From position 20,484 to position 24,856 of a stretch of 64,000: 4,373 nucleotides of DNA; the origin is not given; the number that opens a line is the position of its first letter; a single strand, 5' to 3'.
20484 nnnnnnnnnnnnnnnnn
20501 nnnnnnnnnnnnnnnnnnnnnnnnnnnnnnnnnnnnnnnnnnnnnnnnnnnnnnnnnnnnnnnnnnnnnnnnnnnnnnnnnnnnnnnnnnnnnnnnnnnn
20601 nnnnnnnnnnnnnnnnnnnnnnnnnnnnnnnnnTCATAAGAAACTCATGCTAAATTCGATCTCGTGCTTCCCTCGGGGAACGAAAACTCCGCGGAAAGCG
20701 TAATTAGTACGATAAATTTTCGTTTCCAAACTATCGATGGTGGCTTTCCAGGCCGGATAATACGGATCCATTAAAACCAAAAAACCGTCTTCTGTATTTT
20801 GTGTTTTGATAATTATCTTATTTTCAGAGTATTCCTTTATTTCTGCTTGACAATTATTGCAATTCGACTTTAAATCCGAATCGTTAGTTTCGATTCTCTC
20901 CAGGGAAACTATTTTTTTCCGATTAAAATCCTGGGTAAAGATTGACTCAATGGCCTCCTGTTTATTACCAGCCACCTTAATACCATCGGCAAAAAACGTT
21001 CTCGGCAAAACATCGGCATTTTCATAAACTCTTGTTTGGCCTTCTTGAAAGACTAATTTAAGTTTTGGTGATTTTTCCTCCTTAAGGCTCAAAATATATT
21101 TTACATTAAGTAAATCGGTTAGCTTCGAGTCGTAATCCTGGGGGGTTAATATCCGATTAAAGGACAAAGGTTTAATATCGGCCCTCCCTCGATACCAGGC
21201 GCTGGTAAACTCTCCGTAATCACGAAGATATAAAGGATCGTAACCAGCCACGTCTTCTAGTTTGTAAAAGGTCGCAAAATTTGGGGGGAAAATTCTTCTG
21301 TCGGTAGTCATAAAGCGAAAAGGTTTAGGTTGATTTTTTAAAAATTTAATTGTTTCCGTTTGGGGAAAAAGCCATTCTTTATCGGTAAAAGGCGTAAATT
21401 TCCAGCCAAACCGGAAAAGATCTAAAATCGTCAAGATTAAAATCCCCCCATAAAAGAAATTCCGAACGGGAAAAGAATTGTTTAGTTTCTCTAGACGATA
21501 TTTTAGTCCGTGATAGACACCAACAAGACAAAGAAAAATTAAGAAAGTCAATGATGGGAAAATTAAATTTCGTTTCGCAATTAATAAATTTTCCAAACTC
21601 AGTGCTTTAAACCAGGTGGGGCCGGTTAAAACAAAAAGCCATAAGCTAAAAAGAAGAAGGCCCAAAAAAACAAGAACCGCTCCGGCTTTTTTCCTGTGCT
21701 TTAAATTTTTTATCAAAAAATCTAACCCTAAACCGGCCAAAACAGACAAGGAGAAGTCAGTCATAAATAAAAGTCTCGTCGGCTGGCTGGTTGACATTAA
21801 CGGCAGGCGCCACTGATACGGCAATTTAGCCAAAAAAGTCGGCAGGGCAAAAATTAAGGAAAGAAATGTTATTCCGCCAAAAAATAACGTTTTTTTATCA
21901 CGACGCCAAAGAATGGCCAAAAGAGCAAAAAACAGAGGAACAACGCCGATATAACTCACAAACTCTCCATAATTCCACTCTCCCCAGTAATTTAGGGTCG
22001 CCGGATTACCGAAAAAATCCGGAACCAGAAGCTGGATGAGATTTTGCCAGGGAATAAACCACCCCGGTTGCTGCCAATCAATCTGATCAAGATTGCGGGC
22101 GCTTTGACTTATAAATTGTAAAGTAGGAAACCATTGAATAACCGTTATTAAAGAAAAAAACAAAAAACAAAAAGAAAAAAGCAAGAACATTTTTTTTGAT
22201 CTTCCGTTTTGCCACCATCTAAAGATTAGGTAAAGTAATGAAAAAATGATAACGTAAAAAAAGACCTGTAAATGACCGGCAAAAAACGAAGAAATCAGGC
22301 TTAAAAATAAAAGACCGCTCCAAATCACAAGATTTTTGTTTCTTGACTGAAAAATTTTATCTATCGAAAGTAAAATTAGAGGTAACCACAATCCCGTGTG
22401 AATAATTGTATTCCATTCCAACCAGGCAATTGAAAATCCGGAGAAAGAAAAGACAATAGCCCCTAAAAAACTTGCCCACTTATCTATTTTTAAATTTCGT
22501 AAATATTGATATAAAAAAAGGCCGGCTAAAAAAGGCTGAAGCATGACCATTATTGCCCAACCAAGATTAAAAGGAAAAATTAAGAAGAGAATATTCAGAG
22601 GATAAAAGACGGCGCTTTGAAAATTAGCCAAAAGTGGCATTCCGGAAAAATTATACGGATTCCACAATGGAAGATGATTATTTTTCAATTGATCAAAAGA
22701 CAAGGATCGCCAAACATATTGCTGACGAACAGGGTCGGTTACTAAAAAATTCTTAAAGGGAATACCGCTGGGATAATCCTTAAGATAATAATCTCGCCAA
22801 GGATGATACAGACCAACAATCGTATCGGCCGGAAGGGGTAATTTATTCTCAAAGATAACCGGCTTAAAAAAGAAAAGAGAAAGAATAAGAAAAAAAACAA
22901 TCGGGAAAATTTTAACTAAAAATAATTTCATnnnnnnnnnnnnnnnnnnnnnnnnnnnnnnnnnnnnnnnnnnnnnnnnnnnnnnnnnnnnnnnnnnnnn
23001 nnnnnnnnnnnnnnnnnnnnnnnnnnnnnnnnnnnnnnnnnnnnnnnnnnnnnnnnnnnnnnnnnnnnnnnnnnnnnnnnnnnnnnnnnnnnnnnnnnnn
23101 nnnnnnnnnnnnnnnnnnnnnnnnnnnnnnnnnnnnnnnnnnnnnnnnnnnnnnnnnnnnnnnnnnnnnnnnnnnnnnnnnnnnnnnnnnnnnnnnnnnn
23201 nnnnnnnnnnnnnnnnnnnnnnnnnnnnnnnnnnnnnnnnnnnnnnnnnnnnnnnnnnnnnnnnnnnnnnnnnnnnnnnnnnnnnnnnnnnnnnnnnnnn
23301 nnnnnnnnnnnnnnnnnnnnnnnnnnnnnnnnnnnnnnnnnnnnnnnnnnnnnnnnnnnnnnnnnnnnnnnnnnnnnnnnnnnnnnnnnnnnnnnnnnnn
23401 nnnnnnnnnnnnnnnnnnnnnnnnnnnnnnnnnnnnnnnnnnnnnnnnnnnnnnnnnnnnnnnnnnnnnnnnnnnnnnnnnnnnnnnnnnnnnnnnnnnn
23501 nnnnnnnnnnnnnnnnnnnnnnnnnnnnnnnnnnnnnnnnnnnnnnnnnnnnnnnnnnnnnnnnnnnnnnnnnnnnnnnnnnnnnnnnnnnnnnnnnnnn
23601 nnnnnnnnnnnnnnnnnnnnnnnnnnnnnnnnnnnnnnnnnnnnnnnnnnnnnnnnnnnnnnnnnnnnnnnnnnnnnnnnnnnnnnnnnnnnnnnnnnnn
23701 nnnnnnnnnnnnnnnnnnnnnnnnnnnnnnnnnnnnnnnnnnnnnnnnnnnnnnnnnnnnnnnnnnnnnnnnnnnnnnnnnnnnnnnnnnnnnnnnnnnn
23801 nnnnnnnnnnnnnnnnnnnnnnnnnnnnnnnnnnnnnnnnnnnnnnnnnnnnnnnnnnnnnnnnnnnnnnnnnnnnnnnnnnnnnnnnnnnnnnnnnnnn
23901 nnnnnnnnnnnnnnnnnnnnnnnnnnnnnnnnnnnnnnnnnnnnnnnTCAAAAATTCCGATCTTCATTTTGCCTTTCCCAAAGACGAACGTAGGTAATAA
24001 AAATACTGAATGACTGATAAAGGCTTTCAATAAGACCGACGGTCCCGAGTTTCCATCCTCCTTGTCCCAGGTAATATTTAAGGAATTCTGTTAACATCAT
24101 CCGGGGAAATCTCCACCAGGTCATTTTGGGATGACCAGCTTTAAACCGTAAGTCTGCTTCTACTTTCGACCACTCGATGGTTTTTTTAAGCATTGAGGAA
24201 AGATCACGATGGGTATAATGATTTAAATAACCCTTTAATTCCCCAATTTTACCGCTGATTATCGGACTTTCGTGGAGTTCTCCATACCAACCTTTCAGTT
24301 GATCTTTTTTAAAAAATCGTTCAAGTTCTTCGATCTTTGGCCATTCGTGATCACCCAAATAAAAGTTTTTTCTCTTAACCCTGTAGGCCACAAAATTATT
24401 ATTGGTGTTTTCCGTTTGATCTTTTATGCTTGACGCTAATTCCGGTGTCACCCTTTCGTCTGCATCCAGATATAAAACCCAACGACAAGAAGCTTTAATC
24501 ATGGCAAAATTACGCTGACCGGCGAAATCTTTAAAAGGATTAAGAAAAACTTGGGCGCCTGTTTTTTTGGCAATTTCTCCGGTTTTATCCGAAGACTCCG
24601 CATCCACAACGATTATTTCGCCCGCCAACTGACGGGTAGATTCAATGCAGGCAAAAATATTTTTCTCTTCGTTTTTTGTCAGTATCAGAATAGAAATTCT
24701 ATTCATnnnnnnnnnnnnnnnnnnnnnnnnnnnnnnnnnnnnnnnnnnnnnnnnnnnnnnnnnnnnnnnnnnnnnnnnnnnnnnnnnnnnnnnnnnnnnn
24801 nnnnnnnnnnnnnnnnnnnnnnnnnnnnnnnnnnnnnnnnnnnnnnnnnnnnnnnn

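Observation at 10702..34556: Three-member paralogous family of uncharacterised polytopic membrane proteins with HSGF / HD(G/D)E(H/Q) / PPRW / GYGYP N-terminal signature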

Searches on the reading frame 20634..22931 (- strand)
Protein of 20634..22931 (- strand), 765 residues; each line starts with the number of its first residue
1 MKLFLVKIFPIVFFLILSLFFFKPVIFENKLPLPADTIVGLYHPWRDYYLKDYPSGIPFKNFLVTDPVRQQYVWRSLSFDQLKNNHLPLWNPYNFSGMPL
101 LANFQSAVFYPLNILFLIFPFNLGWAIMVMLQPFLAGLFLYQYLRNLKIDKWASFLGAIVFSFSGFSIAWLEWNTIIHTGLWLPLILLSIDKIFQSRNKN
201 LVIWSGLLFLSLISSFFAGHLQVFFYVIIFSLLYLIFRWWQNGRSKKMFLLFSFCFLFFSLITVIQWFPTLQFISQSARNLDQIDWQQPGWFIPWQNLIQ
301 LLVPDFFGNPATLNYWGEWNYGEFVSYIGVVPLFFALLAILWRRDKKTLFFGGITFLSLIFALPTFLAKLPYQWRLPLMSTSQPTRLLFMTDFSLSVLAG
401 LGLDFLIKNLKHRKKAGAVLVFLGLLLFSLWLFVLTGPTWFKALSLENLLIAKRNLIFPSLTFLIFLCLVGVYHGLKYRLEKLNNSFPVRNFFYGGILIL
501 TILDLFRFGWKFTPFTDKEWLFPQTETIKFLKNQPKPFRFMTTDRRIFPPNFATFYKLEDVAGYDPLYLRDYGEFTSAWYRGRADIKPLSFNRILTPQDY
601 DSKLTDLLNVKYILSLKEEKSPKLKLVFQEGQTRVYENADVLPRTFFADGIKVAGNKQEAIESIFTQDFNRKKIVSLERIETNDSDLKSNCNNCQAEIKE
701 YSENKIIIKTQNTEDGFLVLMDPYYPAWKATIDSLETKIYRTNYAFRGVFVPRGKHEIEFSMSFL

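Call 8: search_protein_families(library=pfam, proteins=[window:20634-22931:-], max_evalue=0.1)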
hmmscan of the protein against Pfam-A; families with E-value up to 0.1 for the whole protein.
window:20634-22931:- (765 aa): 4 families
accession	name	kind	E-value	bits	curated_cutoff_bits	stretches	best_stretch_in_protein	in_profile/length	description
PF09586.16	YfhO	-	2.2e-30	106.2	28.5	2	107-469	74-418/835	Bacterial membrane protein YfhO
PF24677.1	DUF7657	-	1.4e-05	24.4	26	1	106-399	95-395/401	Domain of unknown function (DUF7657)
PF19510.5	DUF6044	-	0.0043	16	27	1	109-426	80-385/564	Protein of unknown function (DUF6044)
PF23778.1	Phage_holin_2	-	0.0049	17.5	32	1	223-270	7-55/92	Putative phage holin family 2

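Call 9: search_protein_families(library=ncbifam, proteins=[window:20634-22931:-], max_evalue=0.1)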
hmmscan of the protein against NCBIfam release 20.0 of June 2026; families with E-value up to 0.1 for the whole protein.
window:20634-22931:- (765 aa): 0 families

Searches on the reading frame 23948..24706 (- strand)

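Call 10: search_protein_families(library=pfam, proteins=[window:23948-24706:-], max_evalue=0.001)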
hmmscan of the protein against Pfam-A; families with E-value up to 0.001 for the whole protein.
window:23948-24706:- (252 aa): 2 families
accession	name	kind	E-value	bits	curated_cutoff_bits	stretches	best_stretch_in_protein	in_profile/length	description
PF00535.33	Glycos_transf_2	-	9.3e-18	65.1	23.3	1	5-139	1-144/168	Glycosyl transferase family 2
PF13704.12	Glyco_tranf_2_4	-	4.4e-05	24.3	27.5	1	11-86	1-84/98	Glycosyl transferase family 2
